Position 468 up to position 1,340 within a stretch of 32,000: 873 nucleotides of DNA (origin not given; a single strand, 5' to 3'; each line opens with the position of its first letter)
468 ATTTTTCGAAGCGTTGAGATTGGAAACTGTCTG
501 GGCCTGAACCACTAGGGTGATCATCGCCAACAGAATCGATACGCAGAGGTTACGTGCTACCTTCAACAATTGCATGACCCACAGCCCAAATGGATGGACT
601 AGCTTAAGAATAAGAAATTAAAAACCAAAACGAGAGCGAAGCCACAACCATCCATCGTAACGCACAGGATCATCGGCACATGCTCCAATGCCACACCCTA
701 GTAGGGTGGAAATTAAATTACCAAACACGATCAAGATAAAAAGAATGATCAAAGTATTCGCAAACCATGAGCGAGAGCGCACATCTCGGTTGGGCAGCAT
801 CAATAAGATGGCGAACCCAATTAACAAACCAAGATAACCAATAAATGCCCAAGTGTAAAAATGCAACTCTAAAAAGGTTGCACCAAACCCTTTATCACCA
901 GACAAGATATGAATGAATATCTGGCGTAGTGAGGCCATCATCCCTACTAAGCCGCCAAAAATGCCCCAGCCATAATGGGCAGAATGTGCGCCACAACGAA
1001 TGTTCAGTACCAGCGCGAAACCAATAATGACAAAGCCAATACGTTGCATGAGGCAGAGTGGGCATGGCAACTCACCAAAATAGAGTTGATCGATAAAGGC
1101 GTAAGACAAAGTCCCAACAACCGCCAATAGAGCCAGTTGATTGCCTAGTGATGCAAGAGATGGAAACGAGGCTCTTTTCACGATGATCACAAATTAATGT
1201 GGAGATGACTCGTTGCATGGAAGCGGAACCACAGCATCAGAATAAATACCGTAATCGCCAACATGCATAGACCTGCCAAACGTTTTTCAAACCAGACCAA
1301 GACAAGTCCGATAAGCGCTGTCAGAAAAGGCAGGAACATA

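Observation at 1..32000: Window-wide gene decay: about half of all loci are pseudogenes, with no mobile DNA involved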

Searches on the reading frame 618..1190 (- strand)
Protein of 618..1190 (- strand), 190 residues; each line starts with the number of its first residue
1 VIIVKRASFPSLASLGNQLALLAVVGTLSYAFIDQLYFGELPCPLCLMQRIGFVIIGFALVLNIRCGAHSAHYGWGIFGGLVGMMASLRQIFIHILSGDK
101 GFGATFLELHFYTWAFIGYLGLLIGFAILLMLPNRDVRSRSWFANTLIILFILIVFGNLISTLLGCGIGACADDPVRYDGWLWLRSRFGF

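Call 20: find_homologous_proteins(query=window:618-1190:-, max_evalue=1e-20)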
Query window:618-1190:- (190 aa): 474 proteins with E <= 1e-20 among 1344 candidates; the best 120 are listed.
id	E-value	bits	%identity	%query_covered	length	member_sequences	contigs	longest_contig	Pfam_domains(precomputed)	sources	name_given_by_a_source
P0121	1.5e-107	376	88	98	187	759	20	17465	PF02600.22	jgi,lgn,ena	jgi:disulfide bond formation protein DsbB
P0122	1.6e-104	366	87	98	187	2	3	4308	PF02600.22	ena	-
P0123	5.3e-104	365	87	98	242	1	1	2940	PF02600.22,PF19455.5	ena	-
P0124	1.2e-103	363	85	98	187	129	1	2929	PF02600.22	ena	-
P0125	6.2e-103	361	84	98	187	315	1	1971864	PF02600.22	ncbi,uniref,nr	ncbi:disulfide bond formation protein B [Polynucleobacter sp. MWH-UH25E]|uniref:disulfide bond forma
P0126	7.0e-103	361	81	98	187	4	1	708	PF02600.22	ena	-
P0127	1.5e-102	360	84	98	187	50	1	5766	PF02600.22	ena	-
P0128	1.7e-102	360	83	98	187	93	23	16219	PF02600.22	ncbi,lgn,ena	-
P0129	1.9e-102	359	85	98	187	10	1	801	PF02600.22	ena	-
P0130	2.9e-102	359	83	98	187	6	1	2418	PF02600.22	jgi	jgi:disulfide bond formation protein DsbB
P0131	1.1e-101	357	81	98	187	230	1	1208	PF02600.22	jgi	-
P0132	1.9e-101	356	81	98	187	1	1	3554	PF02600.22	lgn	-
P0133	2.1e-101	356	82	98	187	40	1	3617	PF02600.22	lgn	-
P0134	2.1e-101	356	81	98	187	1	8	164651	PF02600.22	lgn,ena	-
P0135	5.1e-101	355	83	98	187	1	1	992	PF02600.22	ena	-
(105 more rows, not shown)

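Call 21: find_encoding_contigs(protein=P0125, flank=10000, max_places=1)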
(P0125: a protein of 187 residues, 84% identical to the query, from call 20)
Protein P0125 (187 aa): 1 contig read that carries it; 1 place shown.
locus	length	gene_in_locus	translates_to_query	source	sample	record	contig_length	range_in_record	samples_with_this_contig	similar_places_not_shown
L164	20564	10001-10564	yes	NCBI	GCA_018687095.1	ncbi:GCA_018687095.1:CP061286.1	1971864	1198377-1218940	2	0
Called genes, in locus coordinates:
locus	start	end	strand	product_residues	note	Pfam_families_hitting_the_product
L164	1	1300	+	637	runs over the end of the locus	PF01926:MMR_HSR1, PF02421:FeoB_N, PF07670:Gate, PF07664:FeoB_C, PF07670:Gate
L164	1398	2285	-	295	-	PF01557:FAA_hydrolase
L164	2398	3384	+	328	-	PF03401:TctC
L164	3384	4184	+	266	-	PF00596:Aldolase_II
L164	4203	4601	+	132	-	PF13442:Cytochrome_CBB3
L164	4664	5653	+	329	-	PF03401:TctC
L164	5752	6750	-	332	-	PF03401:TctC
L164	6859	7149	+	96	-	PF04193:PQ-loop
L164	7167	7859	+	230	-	PF01557:FAA_hydrolase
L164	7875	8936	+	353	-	PF06342:DUF1057 (weak), PF00561:Abhydrolase_1, PF12146:Hydrolase_4, PF12697:Abhydrolase_6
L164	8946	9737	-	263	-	PF00378:ECH_1, PF16113:ECH_2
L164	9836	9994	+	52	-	PF19455:DUF5993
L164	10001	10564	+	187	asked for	PF02600:DsbB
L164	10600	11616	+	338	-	PF03401:TctC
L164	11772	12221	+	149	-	-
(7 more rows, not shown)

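Call 22: find_encoding_contigs(protein=P0121, flank=10000, max_places=2)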
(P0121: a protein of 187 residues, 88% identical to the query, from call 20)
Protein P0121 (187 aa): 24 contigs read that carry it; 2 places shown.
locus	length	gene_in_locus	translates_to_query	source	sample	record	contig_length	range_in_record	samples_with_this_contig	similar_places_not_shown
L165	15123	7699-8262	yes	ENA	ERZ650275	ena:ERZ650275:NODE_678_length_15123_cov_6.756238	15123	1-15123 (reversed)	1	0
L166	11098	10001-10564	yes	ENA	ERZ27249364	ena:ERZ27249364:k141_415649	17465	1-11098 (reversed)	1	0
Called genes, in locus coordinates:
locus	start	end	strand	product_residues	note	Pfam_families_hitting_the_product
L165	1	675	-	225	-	?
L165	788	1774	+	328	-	PF03401:TctC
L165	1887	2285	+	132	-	PF13442:Cytochrome_CBB3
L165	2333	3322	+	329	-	PF03401:TctC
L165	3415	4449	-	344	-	PF03401:TctC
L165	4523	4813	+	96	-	PF04193:PQ-loop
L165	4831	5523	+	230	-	PF01557:FAA_hydrolase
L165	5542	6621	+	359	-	PF06342:DUF1057 (weak), PF12146:Hydrolase_4, PF00561:Abhydrolase_1, PF12697:Abhydrolase_6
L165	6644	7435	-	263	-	PF00378:ECH_1, PF16113:ECH_2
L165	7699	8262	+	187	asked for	PF02600:DsbB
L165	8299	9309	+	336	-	PF03401:TctC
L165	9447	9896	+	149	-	-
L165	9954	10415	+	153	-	-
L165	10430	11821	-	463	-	PF01554:MatE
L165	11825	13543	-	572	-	-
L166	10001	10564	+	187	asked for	PF02600:DsbB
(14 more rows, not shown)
